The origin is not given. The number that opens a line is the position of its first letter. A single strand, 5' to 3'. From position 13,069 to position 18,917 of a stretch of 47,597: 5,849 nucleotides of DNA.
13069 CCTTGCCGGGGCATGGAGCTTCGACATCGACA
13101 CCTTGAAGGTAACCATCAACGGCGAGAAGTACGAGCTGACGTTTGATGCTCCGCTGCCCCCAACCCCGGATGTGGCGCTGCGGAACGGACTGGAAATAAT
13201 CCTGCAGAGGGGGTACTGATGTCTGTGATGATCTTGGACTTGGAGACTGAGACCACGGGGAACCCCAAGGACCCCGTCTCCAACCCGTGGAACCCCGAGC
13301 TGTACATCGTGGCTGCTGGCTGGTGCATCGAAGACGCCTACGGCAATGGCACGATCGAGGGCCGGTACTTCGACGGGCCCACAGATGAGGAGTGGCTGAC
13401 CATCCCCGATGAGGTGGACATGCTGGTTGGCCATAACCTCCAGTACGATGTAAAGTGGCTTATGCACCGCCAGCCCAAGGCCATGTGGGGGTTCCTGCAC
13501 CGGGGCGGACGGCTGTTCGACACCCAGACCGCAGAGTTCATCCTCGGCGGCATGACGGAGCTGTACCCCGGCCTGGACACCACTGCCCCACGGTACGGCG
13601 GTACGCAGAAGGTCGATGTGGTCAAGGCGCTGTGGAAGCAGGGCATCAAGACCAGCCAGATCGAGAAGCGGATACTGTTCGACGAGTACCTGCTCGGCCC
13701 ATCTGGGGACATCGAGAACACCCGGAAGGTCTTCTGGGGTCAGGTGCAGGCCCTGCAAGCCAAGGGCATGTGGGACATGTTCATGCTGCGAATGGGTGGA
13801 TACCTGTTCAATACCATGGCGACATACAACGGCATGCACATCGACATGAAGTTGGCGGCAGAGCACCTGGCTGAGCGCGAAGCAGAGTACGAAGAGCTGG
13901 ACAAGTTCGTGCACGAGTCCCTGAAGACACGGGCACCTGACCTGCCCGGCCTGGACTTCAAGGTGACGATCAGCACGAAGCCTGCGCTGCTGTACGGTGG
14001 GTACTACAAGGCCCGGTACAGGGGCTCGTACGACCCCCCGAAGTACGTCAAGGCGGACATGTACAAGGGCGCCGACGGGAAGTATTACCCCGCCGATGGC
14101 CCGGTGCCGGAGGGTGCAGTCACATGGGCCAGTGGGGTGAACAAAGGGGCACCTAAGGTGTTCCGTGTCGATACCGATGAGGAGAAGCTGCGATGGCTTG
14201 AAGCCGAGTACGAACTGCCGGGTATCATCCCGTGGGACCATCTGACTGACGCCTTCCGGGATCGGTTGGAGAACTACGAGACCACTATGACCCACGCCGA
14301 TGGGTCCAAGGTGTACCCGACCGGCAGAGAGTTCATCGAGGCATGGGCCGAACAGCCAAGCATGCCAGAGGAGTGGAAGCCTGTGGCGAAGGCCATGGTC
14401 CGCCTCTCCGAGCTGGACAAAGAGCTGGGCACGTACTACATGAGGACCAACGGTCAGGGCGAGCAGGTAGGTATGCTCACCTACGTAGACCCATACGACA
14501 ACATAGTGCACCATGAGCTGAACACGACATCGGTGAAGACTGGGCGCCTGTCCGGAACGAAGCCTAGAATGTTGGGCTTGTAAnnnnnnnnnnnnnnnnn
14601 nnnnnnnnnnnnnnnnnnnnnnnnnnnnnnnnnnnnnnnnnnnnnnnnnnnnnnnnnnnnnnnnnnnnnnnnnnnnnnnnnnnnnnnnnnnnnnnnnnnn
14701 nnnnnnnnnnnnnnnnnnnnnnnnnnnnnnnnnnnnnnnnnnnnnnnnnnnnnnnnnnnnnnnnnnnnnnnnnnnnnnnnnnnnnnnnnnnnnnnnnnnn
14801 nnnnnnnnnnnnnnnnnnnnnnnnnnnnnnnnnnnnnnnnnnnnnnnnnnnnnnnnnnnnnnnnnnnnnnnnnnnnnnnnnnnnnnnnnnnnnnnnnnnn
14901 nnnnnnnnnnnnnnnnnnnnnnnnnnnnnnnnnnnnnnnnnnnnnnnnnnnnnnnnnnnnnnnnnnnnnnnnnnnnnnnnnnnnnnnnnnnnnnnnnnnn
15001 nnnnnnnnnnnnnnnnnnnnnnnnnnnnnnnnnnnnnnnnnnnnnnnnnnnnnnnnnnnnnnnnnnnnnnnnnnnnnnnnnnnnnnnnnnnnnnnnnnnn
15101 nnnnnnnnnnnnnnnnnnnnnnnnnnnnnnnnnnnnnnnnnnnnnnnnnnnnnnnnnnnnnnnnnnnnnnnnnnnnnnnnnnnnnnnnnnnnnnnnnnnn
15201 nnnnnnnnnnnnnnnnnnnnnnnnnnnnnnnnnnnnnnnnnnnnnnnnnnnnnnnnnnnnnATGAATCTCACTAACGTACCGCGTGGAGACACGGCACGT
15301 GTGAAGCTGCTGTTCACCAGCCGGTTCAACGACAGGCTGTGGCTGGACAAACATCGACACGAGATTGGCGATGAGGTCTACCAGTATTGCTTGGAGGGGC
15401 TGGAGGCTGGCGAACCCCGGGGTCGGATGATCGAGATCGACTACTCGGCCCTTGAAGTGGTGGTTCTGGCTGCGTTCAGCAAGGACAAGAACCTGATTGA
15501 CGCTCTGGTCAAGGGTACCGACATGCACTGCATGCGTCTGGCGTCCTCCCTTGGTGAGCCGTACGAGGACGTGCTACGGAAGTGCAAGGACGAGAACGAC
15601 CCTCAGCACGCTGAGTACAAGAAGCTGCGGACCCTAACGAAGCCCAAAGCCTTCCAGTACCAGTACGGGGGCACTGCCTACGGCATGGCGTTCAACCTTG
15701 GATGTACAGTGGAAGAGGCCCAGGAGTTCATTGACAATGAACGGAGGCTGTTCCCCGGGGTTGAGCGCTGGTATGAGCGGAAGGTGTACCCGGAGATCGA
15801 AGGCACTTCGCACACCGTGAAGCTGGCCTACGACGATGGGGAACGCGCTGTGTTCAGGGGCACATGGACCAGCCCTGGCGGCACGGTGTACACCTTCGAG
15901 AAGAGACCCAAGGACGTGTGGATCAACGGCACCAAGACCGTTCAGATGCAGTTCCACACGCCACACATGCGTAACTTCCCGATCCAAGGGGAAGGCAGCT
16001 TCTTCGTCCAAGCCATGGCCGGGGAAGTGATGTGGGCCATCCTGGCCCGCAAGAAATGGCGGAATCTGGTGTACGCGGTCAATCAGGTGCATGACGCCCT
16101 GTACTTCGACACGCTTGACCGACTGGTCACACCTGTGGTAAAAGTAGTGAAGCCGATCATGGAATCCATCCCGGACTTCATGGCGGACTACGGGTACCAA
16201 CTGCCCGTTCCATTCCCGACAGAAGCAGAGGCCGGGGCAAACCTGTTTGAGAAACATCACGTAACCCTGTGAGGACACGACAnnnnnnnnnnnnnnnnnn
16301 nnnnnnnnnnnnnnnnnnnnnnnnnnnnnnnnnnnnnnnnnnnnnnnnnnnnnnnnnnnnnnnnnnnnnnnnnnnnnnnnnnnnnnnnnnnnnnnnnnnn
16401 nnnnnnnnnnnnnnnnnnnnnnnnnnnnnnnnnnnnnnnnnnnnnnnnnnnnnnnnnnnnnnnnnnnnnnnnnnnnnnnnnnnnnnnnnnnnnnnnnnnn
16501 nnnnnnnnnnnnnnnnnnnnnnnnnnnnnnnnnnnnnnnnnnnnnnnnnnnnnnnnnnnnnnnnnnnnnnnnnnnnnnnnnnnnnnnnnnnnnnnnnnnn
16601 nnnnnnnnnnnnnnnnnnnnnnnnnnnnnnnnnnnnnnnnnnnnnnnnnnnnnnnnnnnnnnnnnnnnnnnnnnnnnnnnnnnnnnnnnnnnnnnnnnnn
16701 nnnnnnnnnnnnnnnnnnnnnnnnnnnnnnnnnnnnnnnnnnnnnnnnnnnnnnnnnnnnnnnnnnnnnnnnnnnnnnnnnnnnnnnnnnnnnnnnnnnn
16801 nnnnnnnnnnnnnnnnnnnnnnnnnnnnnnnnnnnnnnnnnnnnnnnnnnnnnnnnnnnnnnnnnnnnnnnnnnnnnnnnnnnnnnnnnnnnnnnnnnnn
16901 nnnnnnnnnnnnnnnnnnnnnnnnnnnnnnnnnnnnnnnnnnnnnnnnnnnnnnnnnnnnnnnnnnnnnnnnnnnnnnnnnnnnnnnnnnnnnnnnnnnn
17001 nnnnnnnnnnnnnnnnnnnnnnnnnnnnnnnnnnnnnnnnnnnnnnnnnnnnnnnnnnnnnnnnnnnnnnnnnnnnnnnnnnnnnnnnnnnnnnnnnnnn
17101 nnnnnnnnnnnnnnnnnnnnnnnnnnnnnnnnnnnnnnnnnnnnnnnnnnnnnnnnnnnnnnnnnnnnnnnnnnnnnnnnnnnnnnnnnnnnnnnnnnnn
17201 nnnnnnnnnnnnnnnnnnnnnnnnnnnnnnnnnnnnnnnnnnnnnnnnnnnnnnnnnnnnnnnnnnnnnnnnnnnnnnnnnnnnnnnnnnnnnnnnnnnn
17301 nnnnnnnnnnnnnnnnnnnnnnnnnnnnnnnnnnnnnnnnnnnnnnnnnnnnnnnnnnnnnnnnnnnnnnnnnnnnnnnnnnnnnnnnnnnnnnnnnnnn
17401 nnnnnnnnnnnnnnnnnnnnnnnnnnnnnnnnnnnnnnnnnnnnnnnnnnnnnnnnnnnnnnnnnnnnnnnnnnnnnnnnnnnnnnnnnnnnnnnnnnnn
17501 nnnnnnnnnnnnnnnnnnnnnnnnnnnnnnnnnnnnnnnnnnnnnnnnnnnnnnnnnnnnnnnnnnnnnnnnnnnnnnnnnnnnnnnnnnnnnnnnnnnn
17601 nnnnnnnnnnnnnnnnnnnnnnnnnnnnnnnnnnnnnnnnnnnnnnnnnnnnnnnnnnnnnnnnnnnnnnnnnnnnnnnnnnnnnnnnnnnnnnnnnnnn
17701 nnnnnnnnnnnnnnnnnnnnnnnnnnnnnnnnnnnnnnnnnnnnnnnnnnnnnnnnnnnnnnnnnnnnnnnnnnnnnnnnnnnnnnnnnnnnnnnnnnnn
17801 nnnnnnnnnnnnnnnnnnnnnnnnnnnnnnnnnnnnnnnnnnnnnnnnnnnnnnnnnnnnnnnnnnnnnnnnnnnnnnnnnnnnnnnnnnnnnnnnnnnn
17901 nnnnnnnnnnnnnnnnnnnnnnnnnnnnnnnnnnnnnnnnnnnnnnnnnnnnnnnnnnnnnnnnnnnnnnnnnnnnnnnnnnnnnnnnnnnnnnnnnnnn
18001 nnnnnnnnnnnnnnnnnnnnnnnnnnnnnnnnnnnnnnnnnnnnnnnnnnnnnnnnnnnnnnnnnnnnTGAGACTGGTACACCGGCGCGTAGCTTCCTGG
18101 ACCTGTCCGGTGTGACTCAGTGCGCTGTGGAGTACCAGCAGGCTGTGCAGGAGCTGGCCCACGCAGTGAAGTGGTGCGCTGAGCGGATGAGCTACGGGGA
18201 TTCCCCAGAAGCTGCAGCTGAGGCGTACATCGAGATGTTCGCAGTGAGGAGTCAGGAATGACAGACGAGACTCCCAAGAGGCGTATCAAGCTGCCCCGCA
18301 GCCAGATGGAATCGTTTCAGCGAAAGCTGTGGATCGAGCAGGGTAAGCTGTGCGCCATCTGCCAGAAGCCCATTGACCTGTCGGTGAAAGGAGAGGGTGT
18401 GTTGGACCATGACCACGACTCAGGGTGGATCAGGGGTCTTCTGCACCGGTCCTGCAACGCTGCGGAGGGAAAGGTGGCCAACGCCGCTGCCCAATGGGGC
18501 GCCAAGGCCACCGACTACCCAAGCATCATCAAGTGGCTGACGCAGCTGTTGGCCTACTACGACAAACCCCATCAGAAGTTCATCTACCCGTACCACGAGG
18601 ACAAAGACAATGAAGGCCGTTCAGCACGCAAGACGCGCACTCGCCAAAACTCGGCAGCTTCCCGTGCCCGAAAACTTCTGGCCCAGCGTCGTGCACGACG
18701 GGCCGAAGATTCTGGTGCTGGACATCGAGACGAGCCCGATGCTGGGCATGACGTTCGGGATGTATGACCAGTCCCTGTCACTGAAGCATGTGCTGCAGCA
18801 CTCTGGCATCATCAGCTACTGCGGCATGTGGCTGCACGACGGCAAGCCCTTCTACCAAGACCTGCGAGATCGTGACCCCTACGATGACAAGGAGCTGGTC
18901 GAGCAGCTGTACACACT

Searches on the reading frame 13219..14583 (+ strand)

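Call 10: search_protein_families(library=phrogs, proteins=[window:13219-14583:+], max_evalue=0.001)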
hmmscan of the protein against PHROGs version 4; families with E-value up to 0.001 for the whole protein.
window:13219-14583:+ (454 aa): 2 families
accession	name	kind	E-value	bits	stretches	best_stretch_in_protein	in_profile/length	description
phrog_9556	-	DNA, RNA and nucleotide metabolism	4.5e-110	369.6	1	1-451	2-436/441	DNA polymerase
phrog_17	-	DNA, RNA and nucleotide metabolism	1.4e-40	140.3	1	1-449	670-980/1445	DNA polymerase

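Call 11: search_protein_families(library=pfam, proteins=[window:13219-14583:+], max_evalue=0.001)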
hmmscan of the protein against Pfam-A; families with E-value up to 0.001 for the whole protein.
window:13219-14583:+ (454 aa): 0 families

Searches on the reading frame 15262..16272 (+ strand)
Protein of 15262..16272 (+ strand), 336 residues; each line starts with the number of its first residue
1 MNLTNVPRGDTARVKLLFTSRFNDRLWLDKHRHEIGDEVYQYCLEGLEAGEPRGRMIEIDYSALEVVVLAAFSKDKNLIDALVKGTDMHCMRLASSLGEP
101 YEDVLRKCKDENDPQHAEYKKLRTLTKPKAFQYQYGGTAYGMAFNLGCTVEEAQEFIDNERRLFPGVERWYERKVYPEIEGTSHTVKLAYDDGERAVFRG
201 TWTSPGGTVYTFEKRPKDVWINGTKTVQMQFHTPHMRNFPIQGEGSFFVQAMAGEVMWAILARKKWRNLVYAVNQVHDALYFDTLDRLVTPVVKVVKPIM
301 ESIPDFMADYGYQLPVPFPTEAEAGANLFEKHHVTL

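Call 10: search_protein_families(library=phrogs, proteins=[window:15262-16272:+], max_evalue=0.001)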
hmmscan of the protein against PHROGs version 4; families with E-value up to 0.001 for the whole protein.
window:15262-16272:+ (336 aa): 5 families
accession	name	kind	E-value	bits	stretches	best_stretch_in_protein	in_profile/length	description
phrog_2573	-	DNA, RNA and nucleotide metabolism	1e-61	210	1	53-334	16-280/336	DNA polymerase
phrog_17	-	DNA, RNA and nucleotide metabolism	2.4e-56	192.4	1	2-333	981-1235/1445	DNA polymerase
phrog_5995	-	DNA, RNA and nucleotide metabolism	2.1e-09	38.3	1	238-328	85-175/236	DNA polymerase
phrog_23226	-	DNA, RNA and nucleotide metabolism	1.2e-07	31.6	1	52-175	336-471/611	DNA polymerase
phrog_10285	-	DNA, RNA and nucleotide metabolism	0.00011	22.4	1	59-195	60-195/321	DNA polymerase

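Call 11: search_protein_families(library=pfam, proteins=[window:15262-16272:+], max_evalue=0.001)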
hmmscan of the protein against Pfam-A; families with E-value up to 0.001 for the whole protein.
window:15262-16272:+ (336 aa): 1 family
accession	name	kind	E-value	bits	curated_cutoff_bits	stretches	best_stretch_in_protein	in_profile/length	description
PF00476.26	DNA_pol_A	-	2.8e-22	79.6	34.3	1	53-328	151-379/381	DNA polymerase family A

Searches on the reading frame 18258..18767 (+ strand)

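Call 51: search_protein_families(library=phrogs, proteins=[window:18258-18767:+], max_evalue=0.001)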
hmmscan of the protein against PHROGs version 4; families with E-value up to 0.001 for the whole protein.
window:18258-18767:+ (169 aa): 5 families
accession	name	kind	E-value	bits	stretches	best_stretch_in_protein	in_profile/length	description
phrog_423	-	DNA, RNA and nucleotide metabolism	5.1e-41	141.3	1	10-147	4-143/159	endonuclease VII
phrog_11865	-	DNA, RNA and nucleotide metabolism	3.6e-23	82.9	1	48-139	1-93/95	endonuclease VII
phrog_2633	-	DNA, RNA and nucleotide metabolism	9.6e-11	43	1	22-86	75-134/142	endonuclease VII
phrog_2914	-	DNA, RNA and nucleotide metabolism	1.5e-10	42.1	1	24-87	90-151/190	endonuclease VII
phrog_307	-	DNA, RNA and nucleotide metabolism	1.2e-07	33.1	1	27-69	118-158/334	endonuclease VII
